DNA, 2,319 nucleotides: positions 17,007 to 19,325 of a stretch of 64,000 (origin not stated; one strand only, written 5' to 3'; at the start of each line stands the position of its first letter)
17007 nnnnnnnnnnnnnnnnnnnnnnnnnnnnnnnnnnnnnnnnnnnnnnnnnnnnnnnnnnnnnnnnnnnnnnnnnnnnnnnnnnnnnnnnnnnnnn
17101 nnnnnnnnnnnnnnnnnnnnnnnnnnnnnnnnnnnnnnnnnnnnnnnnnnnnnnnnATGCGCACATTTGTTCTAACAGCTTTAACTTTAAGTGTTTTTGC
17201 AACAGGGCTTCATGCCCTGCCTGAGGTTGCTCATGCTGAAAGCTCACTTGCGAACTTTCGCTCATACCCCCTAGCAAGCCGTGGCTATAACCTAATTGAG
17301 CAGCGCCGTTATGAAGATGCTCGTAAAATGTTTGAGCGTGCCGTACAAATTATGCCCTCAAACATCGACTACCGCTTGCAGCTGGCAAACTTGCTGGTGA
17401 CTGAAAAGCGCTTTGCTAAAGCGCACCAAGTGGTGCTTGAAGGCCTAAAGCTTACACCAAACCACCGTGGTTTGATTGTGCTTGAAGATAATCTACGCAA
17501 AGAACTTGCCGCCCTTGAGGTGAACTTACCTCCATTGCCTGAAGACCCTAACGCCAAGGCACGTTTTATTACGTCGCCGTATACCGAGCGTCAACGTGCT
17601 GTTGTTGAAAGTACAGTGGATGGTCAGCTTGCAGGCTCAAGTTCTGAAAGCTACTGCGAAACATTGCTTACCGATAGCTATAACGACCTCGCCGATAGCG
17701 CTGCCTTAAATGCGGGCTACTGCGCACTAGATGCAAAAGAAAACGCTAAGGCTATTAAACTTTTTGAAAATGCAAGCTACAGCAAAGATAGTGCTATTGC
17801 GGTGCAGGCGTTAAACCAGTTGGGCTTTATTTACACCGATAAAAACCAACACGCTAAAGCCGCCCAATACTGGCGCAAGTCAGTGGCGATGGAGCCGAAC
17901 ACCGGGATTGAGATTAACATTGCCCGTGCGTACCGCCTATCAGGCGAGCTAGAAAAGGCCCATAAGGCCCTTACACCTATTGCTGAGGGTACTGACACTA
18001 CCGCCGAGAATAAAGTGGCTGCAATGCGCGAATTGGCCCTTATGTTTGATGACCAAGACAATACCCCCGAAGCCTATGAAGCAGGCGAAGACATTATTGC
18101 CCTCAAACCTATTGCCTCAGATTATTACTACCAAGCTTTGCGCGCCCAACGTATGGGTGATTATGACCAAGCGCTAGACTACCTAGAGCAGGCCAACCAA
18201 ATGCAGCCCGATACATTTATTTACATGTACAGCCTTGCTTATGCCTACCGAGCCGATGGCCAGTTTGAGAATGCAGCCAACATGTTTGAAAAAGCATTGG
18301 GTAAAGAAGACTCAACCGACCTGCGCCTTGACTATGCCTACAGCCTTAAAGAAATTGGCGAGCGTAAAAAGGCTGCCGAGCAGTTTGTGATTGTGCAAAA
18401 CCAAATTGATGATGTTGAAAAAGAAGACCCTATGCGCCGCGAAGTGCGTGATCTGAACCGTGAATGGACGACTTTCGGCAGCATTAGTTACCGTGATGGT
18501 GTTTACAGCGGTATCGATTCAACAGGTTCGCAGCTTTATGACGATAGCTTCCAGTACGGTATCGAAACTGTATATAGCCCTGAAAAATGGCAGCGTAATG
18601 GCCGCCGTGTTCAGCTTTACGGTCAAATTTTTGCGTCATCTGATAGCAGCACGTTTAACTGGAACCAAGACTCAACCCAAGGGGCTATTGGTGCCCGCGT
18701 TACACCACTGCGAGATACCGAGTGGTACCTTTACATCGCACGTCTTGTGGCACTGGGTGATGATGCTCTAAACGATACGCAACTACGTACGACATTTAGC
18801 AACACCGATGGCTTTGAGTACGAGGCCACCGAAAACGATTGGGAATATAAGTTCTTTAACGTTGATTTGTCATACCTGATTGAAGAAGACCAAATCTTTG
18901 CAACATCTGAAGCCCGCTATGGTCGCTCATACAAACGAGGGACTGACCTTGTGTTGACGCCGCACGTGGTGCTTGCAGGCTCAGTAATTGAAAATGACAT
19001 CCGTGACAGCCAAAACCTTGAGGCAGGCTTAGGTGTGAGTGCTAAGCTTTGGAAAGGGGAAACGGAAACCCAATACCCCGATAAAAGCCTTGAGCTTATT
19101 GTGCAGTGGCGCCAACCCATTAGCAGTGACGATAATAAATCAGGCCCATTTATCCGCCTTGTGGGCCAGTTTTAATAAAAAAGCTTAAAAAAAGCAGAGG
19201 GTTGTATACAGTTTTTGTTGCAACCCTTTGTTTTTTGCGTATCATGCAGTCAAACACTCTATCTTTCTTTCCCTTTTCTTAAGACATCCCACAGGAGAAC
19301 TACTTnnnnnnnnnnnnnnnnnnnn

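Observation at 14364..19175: Complete nfrC(wecB)-nfrB-nfrA-type module in one operon, directly after fliI-fliJ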

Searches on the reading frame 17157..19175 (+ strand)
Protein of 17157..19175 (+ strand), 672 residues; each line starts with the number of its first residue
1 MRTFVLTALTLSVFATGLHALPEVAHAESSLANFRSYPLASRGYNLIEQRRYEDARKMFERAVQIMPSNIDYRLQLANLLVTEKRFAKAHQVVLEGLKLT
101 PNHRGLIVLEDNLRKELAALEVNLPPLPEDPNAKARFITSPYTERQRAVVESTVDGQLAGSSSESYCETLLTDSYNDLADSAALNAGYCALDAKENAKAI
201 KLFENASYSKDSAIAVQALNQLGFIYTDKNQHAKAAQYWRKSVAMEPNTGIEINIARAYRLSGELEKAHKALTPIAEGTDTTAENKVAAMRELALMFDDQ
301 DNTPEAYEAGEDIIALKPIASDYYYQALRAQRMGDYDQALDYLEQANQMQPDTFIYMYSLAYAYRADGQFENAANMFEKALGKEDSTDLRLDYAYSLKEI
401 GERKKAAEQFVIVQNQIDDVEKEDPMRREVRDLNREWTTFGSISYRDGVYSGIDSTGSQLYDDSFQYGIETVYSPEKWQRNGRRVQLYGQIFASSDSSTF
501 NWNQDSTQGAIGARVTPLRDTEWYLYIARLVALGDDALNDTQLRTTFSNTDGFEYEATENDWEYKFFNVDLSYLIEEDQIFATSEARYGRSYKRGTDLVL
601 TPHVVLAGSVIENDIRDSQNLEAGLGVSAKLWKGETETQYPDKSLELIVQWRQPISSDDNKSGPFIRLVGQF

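Call 3: search_protein_families(library=pfam, proteins=[window:17157-19175:+], max_evalue=0.01)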
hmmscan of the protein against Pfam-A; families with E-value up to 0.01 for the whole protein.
window:17157-19175:+ (672 aa): 25 families
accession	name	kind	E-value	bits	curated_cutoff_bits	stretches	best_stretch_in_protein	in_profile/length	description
PF13283.12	NfrA_C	-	6.2e-24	84.9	25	1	504-667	6-172/173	Bacteriophage N adsorption protein A C-term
PF07719.23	TPR_2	-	2.8e-22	77.4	27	3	41-69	6-34/34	Tetratricopeptide repeat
PF14559.12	TPR_19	-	7e-20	71.6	25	2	46-102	1-57/68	Tetratricopeptide repeat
PF13424.12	TPR_12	-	4.3e-15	56.1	30.1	1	330-381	13-72/77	Tetratricopeptide repeat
PF13432.12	TPR_16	-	3.6e-14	53.3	32.7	1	326-383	3-59/65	Tetratricopeptide repeat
PF13181.12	TPR_8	-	2.8e-13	49.3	25.7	0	217-248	2-33/34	Tetratricopeptide repeat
PF00515.34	TPR_1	-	7.3e-13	48.2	27.8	1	217-248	2-33/34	Tetratricopeptide repeat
PF13428.12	TPR_14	-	1.2e-10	41.4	23.5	0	45-79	10-44/44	Tetratricopeptide repeat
PF13176.12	TPR_7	-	5e-10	39.1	27.9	1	358-384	3-31/36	Tetratricopeptide repeat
PF13374.12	TPR_10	-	1.7e-09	37.8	27.5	0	217-245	3-31/42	Tetratricopeptide repeat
PF12895.13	ANAPC3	-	2e-09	38.1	27.2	0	49-103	2-55/82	Anaphase-promoting complex, cyclosome, subunit 3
PF13414.12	TPR_11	-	1.2e-07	31.7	26.8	0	44-80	2-38/42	TPR repeat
PF23914.1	TPR_CcmH_CycH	-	1.1e-06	29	42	0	47-85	61-99/158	Cytochrome c-type biogenesis protein H TPR domain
PF24575.1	TPR_Slam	-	1.7e-06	28.8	35.2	0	325-410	20-104/104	Surface lipoprotein assembly modifier, N-terminal TPR repeats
PF23241.1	HAT_PRP39_C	-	4.9e-05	23.9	33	0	47-107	69-130/139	PRP39 C-terminal HAT repeat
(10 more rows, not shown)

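Call 4: search_protein_families(library=ncbifam, proteins=[window:17157-19175:+], max_evalue=0.01)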
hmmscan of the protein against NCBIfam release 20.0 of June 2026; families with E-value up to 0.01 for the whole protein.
window:17157-19175:+ (672 aa): 24 families
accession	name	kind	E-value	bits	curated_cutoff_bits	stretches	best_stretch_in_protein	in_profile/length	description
TIGR02917.1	PEP_TPR_lipo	equivalog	6.3e-17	60.7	312.2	2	188-410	677-894/899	XrtA/PEP-CTERM system TPR-repeat protein PrsT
NF040959.1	MamA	equivalog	3.1e-15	56.2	200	2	323-383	40-100/204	magnetosome protein MamA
NF007302.0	PRK09782.1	equivalog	1.9e-14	52.6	1223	1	304-655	596-969/990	phage receptor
TIGR02552.1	LcrH_SycD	equivalog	5.5e-12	45.6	104.8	2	323-432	21-131/136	SycD/LcrH family type III secretion system chaperone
TIGR00540.1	TPR_hemY_coli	hypoth_equivalog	1.5e-11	43.7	142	2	142-270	255-380/385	heme biosynthesis-associated TPR protein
TIGR02521.1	type_IV_pilW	equivalog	4.3e-11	42.8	154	1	332-410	43-122/234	type IV pilus biogenesis/stability protein PilW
NF053607.1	CHU_0125_OmpA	equivalog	7.9e-10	37.9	620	1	323-434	22-134/639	CHU_0125 family OmpA-like outer membrane integrity protein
NF047371.1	FlcA_CTERM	equivalog_domain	3.8e-08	32.3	300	2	48-112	167-234/646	periplasmic flagellar collar protein FlcA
NF033920.0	C39_PA2778_fam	equivalog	4e-07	29.7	150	1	325-409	160-246/255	PA2778 family cysteine peptidase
NF002725.1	PRK02603.1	equivalog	5.4e-07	29.8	143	1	321-385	36-103/173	photosystem I assembly protein Ycf3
NF008520.0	PRK11447.1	equivalog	6.7e-06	24.2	858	1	324-405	465-545/1157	cellulose synthase complex outer membrane protein BcsC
TIGR04510.1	mod_pep_cyc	subfamily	2.4e-05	23.1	400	0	19-93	519-591/814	putative peptide modification system cyclase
NF033762.1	social_mot_Tgl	equivalog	3.9e-05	23.1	225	0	182-284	102-205/252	social motility TPR repeat lipoprotein Tgl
NF008755.0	PRK11788.1-3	equivalog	5e-05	22.8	430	0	323-388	39-104/388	lipopolysaccharide assembly protein LapB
NF052415.1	T3SS_chap_SctY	equivalog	9.6e-05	22.9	70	0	332-391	18-81/106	type III secretion apparatus assembly chaperone SctY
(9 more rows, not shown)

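Call 34: find_homologous_proteins(query=window:17157-19175:+, max_evalue=1e-10)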
Query window:17157-19175:+ (672 aa): 8 proteins with E <= 1e-10 among 8000 candidates.
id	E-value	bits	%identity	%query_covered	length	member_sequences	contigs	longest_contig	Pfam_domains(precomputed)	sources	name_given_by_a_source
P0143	0.0e+0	1479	98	100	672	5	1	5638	PF23914.2,PF13414.13,PF13176.13,PF13428.13,PF13283.13,PF13374.13,PF14559.13,PF24575.2,PF00515.35,PF12895.14,PF13424.13,PF21033.5,PF13432.13,PF13181.13,PF07719.24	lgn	-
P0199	0.0e+0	1476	98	100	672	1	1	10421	PF23914.2,PF13414.13,PF13176.13,PF13428.13,PF13283.13,PF13374.13,PF14559.13,PF24575.2,PF00515.35,PF12895.14,PF13424.13,PF21033.5,PF13432.13,PF13181.13,PF07719.24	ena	-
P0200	0.0e+0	1269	85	100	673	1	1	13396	PF13431.13,PF23914.2,PF13176.13,PF13428.13,PF23241.2,PF13283.13,PF13374.13,PF14559.13,PF24575.2,PF25068.3,PF17874.8,PF00515.35,PF12895.14,PF13424.13,PF13432.13,PF13181.13,PF07719.24,PF13174.13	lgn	-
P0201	0.0e+0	1030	68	100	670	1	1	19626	PF23914.2,PF13414.13,PF13176.13,PF13428.13,PF13283.13,PF14559.13,PF24575.2,PF00515.35,PF12895.14,PF13424.13,PF21033.5,PF13432.13,PF13181.13,PF07719.24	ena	-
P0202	4.1e-291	985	77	85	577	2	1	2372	PF13431.13,PF23914.2,PF13176.13,PF13428.13,PF13283.13,PF13374.13,PF14559.13,PF24575.2,PF25068.3,PF00515.35,PF12895.14,PF13424.13,PF21033.5,PF13432.13,PF13181.13,PF07719.24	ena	-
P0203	5.3e-223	760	53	98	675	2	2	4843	PF14559.13,PF13431.13,PF23914.2,PF00515.35,PF13428.13,PF07719.24,PF13283.13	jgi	-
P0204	3.6e-134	467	36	99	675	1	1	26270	PF14559.13,PF23914.2,PF13414.13,PF00515.35,PF12895.14,PF13424.13,PF13432.13,PF13428.13,PF13181.13,PF07719.24,PF13283.13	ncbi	-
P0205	1.4e-25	108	30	55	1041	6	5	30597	PF14559.13,PF00515.35,PF13432.13,PF13428.13,PF07719.24,PF13283.13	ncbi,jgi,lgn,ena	jgi:Tfp pilus assembly protein PilF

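Call 37: find_homologous_proteins(query=A2, max_evalue=0.00001)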
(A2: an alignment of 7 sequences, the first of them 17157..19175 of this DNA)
Query A2 (7 sequences) (672 aa, profile of the alignment): 67 proteins with E <= 0.00001 among 8000 candidates.
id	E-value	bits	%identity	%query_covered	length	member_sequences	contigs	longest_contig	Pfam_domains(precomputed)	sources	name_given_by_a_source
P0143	0.0e+0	1216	98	100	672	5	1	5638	PF23914.2,PF13414.13,PF13176.13,PF13428.13,PF13283.13,PF13374.13,PF14559.13,PF24575.2,PF00515.35,PF12895.14,PF13424.13,PF21033.5,PF13432.13,PF13181.13,PF07719.24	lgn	-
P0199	0.0e+0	1209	98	100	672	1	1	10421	PF23914.2,PF13414.13,PF13176.13,PF13428.13,PF13283.13,PF13374.13,PF14559.13,PF24575.2,PF00515.35,PF12895.14,PF13424.13,PF21033.5,PF13432.13,PF13181.13,PF07719.24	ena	-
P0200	0.0e+0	1184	85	100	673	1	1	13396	PF13431.13,PF23914.2,PF13176.13,PF13428.13,PF23241.2,PF13283.13,PF13374.13,PF14559.13,PF24575.2,PF25068.3,PF17874.8,PF00515.35,PF12895.14,PF13424.13,PF13432.13,PF13181.13,PF07719.24,PF13174.13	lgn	-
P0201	0.0e+0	1151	68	100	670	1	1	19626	PF23914.2,PF13414.13,PF13176.13,PF13428.13,PF13283.13,PF14559.13,PF24575.2,PF00515.35,PF12895.14,PF13424.13,PF21033.5,PF13432.13,PF13181.13,PF07719.24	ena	-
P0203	0.0e+0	1086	53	98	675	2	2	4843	PF14559.13,PF13431.13,PF23914.2,PF00515.35,PF13428.13,PF07719.24,PF13283.13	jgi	-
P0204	0.0e+0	1042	36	99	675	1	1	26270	PF14559.13,PF23914.2,PF13414.13,PF00515.35,PF12895.14,PF13424.13,PF13432.13,PF13428.13,PF13181.13,PF07719.24,PF13283.13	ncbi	-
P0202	6.8e-251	853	77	85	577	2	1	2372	PF13431.13,PF23914.2,PF13176.13,PF13428.13,PF13283.13,PF13374.13,PF14559.13,PF24575.2,PF25068.3,PF00515.35,PF12895.14,PF13424.13,PF21033.5,PF13432.13,PF13181.13,PF07719.24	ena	-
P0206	5.7e-21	93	25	28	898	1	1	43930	PF03704.24,PF09976.16,PF13414.13,PF12569.15,PF23241.2,PF13844.13,PF13374.13,PF07721.21,PF24575.2,PF02259.30,PF00515.35,PF13424.13,PF13429.13,PF14561.13,PF07719.24,PF13174.13,PF20308.5,PF25063.1,PF13431.13,PF23914.2,PF25062.2,PF25058.2,PF13176.13,PF13428.13,PF04733.21,PF25064.2,PF14559.13,PF13371.13,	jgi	jgi:predicted O-linked N-acetylglucosamine transferase (SPINDLY family)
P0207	7.8e-20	89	31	11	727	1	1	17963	PF25063.1,PF13431.13,PF13469.13,PF23914.2,PF13414.13,PF13176.13,PF13428.13,PF00685.34,PF13374.13,PF07721.21,PF14559.13,PF24575.2,PF13371.13,PF00515.35,PF22860.3,PF12895.14,PF13424.13,PF21033.5,PF13432.13,PF13429.13,PF13181.13,PF07719.24,PF13174.13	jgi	jgi:tetratricopeptide (TPR) repeat protein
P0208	2.9e-19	87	37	8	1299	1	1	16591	PF25060.1,PF13414.13,PF13374.13,PF24575.2,PF25068.3,PF00515.35,PF13424.13,PF13429.13,PF07719.24,PF13174.13,PF20308.5,PF13431.13,PF23914.2,PF13176.13,PF13428.13,PF20703.4,PF25064.2,PF14559.13,PF13371.13,PF21070.3,PF12895.14,PF21033.5,PF13432.13,PF13181.13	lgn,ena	-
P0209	3.8e-17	80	34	13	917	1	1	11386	PF03704.24,PF13414.13,PF01535.27,PF13374.13,PF07721.21,PF24575.2,PF00515.35,PF13424.13,PF13429.13,PF14561.13,PF07719.24,PF13174.13,PF20308.5,PF13431.13,PF23914.2,PF13176.13,PF13428.13,PF25064.2,PF14559.13,PF13371.13,PF12895.14,PF21033.5,PF13432.13,PF13181.13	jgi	jgi:protein O-mannosyl-transferase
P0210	8.3e-16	76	25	28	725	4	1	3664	PF09976.16,PF22890.2,PF13414.13,PF13374.13,PF07721.21,PF24575.2,PF00515.35,PF13424.13,PF13429.13,PF14561.13,PF07719.24,PF13174.13,PF25063.1,PF13431.13,PF13469.13,PF23914.2,PF13176.13,PF13428.13,PF00685.34,PF25064.2,PF14559.13,PF13371.13,PF12895.14,PF21033.5,PF13432.13,PF13181.13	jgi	jgi:tetratricopeptide (TPR) repeat protein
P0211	1.5e-15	75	23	48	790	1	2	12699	PF05843.21,PF09976.16,PF25060.1,PF13414.13,PF23241.2,PF13374.13,PF07721.21,PF24575.2,PF00515.35,PF13424.13,PF28559.1,PF13429.13,PF14561.13,PF07719.24,PF13174.13,PF20308.5,PF25063.1,PF13431.13,PF23914.2,PF25062.2,PF20225.5,PF25058.2,PF13176.13,PF13428.13,PF00637.27,PF25064.2,PF14559.13,PF13371.13,PF2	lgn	-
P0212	2.8e-15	74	27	17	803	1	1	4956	PF09976.16,PF25060.1,PF13414.13,PF12569.15,PF23241.2,PF07721.21,PF24575.2,PF11846.15,PF00515.35,PF13424.13,PF13429.13,PF07719.24,PF13174.13,PF20308.5,PF25063.1,PF13431.13,PF23914.2,PF25062.2,PF25058.2,PF13176.13,PF13428.13,PF04733.21,PF25064.2,PF14559.13,PF13371.13,PF12895.14,PF21033.5,PF13432.13,PF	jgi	jgi:tetratricopeptide (TPR) repeat protein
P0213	1.5e-14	72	32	10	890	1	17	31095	PF13414.13,PF17004.12,PF13844.13,PF13374.13,PF24575.2,PF02259.30,PF22788.3,PF00515.35,PF13424.13,PF07719.24,PF13174.13,PF13431.13,PF23914.2,PF25062.2,PF13176.13,PF13428.13,PF14559.13,PF10516.16,PF13371.13,PF12895.14,PF21033.5,PF13432.13,PF06552.19,PF13181.13,PF12968.14,PF01239.29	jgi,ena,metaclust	metaclust:\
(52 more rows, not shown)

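Call 55: predict_structure(alignment_id=A2)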
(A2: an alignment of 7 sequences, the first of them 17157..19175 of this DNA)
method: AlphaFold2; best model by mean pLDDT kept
length: 672 residues; sequences in the alignment: 7
mean_pLDDT: 77.7   pTM: 0.61
mean pLDDT of the five models: 77.7, 77.0, 72.7, 68.7, 68.6
residues with pLDDT >= 90: 175; 70-90: 341; 50-70: 75; < 50: 81
segments of 3 or more residues with pLDDT < 50: 14-31, 121-163, 450-462, 614-617
pLDDT, mean of each block of 10 residues (from residue 1): 55 44 37 59 65 80 80 86 82 83 76 76 36 27 38 33 56 64 78 78 87 84 81 90 89 90 90 89 87 90 91 87 90 91 94 88 91 95 89 92 91 89 87 87 71 35 69 81 83 71 73 86 90 80 89 81 91 86 88 89 88 55 91 88 91 72 82 87
secondary structure, 60 per line:
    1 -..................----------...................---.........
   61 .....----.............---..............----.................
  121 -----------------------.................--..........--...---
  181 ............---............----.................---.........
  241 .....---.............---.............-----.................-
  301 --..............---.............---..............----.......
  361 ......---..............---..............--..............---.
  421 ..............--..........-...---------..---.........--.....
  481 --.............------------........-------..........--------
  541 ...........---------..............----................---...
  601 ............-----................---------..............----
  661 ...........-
elements in order (helices of 4 or more, strands of 3 or more residues): H2-19 H30-48 H52-65 H70-82 H86-99 H104-120 H144-160 H163-172 H181-192 H196-207 H212-228 H232-245 H249-261 H265-277 H283-299 H303-316 H320-332 H336-349 H354-366 H370-383 H387-400 H403-416 H420-434 E437-446 E448-450 E465-473 E483-495 E508-515 E523-532 E541-551 E561-574 E579-594 E598-612 E618-633 E643-656 E661-671

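Call 60: fold_search(model_id=the predicted structure, library=pdb)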
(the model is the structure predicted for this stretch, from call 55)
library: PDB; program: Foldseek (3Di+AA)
matches with E <= 10: 1705; with E <= 0.001: 520
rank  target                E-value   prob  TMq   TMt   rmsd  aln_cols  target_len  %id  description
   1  9qhb                  8.4e-12  1.00  0.29  0.66  12.3       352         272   17  Crystal structure of 16-repeat CTPR protein with eliminated coordination sites (released 2025-10-22)
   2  8chy                  8.8e-12  1.00  0.27  0.61  13.5       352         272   17  Crystal structure of an 8-repeat consensus TPR superhelix with Zinc. (released 2024-02-21)
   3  8dtg_A                1.2e-11  1.00  0.29  0.25  20.6       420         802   15  Cryo-EM structure of Arabidopsis SPY alternative conformation 1 (released 2023-03-08)
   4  8dtf_A                2.3e-11  1.00  0.29  0.25  27.7       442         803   16  Cryo-EM structure of the full length Arabidopsis SPY with complete TPRs (released 2023-03-08)
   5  6eou                  2.5e-11  1.00  0.30  0.53  13.1       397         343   16  O-GlcNAc transferase TPR domain with the intellectual disability associated mutation L254F (released 2018-05-09)
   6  7y4i_A                2.7e-11  1.00  0.28  0.24  27.7       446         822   15  Crystal structure of SPINDLY in complex with GDP (released 2022-12-07)
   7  7yea_A                2.7e-11  1.00  0.23  0.16  20.4       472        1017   16  Human O-GlcNAc transferase Dimer (released 2023-07-12)
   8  7y4i_B                5.0e-11  1.00  0.29  0.25  22.3       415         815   16  Crystal structure of SPINDLY in complex with GDP (released 2022-12-07)
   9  7ntf_A                6.6e-11  1.00  0.20  0.16  20.3       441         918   17  Cryo-EM structure of unliganded O-GlcNAc transferase (released 2021-11-17)
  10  1w3b_A                9.0e-11  1.00  0.29  0.46  17.2       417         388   15  The superhelical TPR domain of O-linked GlcNAc transferase reveals structural similarities to importin alpha. (released 2004-09-09)
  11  8dtg_B                1.8e-10  1.00  0.28  0.26  16.4       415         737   14  Cryo-EM structure of Arabidopsis SPY alternative conformation 1 (released 2023-03-08)
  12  6vbv_4                1.8e-10  1.00  0.26  0.41  15.9       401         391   16  Structure of the bovine BBSome:ARL6:GTP complex (released 2020-01-29)
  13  6voa_E                2.2e-10  1.00  0.26  0.42  15.9       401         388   16  Cryo-EM structure of the BBSome-ARL6 complex (released 2020-06-24)
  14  7yeh_A                2.4e-10  1.00  0.29  0.20  15.6       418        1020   17  Cryo-EM structure of human OGT-OGA complex (released 2023-07-12)
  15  3lca_A                3.4e-10  1.00  0.22  0.30  30.0       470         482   12  Structure of Tom71 complexed with Hsp70 Ssa1 C terminal tail indicating conformational plasticity (released 2010-12-22)
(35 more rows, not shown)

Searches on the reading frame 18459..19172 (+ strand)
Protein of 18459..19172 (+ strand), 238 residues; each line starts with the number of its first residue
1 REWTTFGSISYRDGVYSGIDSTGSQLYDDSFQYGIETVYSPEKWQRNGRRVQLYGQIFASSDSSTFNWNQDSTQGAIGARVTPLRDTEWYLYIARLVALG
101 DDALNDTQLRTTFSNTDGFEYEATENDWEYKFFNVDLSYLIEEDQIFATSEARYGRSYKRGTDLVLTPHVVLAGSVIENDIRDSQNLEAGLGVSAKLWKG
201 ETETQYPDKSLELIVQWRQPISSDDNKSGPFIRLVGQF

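Call 80: search_solved_structures(query=window:18459-19172:+, max_evalue=10, show_alignments=0)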
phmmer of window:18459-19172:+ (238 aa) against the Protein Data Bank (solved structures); distinct sequences matched with E-value up to 10: 3.
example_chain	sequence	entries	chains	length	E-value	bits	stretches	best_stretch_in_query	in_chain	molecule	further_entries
7clg_A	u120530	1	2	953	0.59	12.7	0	38-81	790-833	Putative helicase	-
8th8_S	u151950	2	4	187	0.72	12.4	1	122-182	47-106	Coiled-coil domain-containing protein 153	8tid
5vku_0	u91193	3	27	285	2.3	10.8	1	129-191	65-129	Tegument protein pp150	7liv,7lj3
